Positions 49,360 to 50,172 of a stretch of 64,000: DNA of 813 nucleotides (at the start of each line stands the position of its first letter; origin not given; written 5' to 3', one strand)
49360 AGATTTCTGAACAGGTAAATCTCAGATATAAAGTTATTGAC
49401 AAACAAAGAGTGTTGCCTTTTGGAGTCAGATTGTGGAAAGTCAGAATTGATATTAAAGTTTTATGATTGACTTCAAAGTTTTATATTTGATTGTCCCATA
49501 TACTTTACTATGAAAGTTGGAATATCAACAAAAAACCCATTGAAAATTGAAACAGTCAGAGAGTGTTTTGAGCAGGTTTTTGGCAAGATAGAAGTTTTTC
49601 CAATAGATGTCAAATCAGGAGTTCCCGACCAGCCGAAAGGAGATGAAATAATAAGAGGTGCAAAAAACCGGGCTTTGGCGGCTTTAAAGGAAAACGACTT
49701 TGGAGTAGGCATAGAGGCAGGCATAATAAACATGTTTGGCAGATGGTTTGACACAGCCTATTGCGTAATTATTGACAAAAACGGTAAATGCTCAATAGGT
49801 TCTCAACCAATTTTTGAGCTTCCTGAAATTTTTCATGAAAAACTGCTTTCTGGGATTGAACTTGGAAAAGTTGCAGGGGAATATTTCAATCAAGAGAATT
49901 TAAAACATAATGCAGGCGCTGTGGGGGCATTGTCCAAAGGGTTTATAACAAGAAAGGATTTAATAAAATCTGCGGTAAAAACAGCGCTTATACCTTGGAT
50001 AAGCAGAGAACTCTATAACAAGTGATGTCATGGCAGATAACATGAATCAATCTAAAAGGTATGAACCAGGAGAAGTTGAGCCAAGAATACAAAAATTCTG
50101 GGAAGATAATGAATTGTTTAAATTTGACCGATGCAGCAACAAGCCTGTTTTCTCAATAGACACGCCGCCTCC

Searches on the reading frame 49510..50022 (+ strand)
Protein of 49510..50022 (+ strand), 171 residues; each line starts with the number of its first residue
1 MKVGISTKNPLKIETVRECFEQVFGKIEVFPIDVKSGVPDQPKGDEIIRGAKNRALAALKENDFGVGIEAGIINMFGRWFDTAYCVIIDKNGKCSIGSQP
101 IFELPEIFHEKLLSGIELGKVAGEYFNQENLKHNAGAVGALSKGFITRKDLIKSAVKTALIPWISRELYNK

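Call 73: search_protein_families(library=pfam, proteins=[window:49510-50022:+], max_evalue=0.00001)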
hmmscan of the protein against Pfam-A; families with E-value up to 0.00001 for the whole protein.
window:49510-50022:+ (171 aa): 1 family
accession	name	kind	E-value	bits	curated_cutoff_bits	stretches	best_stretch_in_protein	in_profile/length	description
PF01931.24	NTPase_I-T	-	2.9e-52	177.2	25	1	7-164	2-162/162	Protein of unknown function DUF84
